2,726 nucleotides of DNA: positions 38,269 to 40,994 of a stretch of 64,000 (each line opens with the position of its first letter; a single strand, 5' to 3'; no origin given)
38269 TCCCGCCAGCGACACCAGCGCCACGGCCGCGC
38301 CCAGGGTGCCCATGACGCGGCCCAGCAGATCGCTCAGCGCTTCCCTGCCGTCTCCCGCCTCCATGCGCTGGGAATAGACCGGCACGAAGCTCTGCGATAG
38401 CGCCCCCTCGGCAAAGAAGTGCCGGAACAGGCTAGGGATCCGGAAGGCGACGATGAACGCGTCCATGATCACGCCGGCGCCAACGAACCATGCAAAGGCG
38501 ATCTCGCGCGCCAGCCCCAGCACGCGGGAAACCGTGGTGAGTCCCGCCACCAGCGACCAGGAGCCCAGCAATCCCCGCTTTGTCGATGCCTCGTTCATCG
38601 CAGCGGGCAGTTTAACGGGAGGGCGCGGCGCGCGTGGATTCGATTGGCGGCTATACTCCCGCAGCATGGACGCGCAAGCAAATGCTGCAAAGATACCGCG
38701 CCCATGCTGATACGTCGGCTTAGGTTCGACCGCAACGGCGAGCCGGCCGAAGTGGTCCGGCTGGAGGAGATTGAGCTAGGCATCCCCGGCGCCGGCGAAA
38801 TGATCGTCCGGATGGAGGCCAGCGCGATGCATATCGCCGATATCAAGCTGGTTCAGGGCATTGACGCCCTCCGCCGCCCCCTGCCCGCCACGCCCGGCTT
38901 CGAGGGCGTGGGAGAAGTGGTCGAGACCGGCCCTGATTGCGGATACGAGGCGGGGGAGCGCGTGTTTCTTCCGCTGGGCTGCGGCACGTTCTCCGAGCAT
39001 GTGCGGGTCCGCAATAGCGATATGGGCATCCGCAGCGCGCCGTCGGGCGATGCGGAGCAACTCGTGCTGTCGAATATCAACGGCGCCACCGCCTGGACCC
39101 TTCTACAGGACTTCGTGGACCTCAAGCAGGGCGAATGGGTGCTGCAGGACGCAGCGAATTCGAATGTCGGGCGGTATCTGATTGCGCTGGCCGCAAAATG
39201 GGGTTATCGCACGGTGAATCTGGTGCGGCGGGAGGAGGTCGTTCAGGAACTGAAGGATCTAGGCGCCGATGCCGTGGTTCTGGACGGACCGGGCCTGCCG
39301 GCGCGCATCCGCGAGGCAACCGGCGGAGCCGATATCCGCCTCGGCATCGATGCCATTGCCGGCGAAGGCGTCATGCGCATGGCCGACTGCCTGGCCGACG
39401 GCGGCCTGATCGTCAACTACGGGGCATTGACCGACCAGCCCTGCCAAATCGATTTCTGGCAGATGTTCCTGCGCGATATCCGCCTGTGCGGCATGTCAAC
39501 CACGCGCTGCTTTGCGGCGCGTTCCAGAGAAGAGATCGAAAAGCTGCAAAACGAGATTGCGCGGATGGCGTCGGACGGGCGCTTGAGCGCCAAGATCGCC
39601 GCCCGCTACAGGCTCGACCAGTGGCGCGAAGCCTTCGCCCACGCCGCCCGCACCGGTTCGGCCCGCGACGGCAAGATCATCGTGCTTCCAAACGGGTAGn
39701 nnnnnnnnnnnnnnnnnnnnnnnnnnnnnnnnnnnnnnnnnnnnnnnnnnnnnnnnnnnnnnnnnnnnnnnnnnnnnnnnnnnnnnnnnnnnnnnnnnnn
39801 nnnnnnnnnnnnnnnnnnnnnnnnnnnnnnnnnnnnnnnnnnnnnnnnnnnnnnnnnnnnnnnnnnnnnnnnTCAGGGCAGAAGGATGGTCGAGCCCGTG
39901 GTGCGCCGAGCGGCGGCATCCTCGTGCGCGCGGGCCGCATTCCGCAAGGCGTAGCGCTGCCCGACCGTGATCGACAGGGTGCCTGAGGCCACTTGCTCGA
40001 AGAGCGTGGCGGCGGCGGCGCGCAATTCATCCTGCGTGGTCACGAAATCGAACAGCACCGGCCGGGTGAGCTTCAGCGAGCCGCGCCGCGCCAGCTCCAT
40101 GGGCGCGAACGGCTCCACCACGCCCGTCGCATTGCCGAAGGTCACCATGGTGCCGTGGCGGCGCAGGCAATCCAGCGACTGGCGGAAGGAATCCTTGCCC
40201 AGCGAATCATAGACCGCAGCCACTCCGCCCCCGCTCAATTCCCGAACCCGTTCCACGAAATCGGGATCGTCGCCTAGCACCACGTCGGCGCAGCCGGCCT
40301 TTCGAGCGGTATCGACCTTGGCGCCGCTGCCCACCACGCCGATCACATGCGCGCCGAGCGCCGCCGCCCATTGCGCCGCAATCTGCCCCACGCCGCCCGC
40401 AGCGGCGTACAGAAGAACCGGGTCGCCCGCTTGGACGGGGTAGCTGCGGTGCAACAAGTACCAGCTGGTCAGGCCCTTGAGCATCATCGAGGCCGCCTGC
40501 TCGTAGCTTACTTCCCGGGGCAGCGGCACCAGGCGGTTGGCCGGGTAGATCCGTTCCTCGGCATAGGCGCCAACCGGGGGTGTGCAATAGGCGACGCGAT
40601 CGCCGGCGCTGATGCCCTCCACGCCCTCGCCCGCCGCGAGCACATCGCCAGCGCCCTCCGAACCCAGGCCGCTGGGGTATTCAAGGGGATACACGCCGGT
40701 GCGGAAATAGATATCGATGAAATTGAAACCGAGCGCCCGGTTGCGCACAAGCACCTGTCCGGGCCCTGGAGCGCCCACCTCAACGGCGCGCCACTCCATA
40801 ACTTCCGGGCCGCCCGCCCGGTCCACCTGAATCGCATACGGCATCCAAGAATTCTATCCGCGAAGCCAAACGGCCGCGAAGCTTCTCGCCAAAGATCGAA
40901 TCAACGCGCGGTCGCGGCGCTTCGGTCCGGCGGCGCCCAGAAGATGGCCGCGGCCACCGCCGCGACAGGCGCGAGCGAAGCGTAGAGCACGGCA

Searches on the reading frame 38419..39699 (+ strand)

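Call 23: search_protein_families(library=pfam, proteins=[window:38419-39699:+])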
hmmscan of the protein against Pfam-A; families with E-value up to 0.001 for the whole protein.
window:38419-39699:+ (426 aa): 3 families
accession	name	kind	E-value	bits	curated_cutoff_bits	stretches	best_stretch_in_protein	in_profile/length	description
PF00107.32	ADH_zinc_N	-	1.5e-12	48.1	31.8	1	250-370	2-117/129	Zinc-binding dehydrogenase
PF08240.17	ADH_N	-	1.8e-11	44.6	23.5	1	124-198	1-95/104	Alcohol dehydrogenase GroES-like domain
PF13602.12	ADH_zinc_N_2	-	2.7e-07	32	27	1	281-422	1-134/134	Zinc-binding dehydrogenase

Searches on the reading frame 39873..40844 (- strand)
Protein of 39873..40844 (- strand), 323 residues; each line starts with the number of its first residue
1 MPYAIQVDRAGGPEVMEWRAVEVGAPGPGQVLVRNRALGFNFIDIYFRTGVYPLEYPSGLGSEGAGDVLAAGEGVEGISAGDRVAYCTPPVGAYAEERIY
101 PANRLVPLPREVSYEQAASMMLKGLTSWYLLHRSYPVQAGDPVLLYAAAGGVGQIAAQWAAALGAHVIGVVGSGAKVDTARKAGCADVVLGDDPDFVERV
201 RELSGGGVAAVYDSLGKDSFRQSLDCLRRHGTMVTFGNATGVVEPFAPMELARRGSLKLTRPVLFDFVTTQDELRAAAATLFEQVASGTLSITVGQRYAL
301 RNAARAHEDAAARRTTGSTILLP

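Call 23: search_protein_families(library=pfam, proteins=[window:39873-40844:-])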
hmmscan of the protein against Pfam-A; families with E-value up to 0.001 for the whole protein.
window:39873-40844:- (323 aa): 3 families
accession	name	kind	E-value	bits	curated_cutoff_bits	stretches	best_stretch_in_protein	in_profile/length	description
PF00107.32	ADH_zinc_N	-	1.3e-23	83.8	31.8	1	151-254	1-104/129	Zinc-binding dehydrogenase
PF13602.12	ADH_zinc_N_2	-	2.3e-17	64.6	27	1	186-321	4-134/134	Zinc-binding dehydrogenase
PF08240.17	ADH_N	-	5.5e-15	55.9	23.5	1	27-109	1-103/104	Alcohol dehydrogenase GroES-like domain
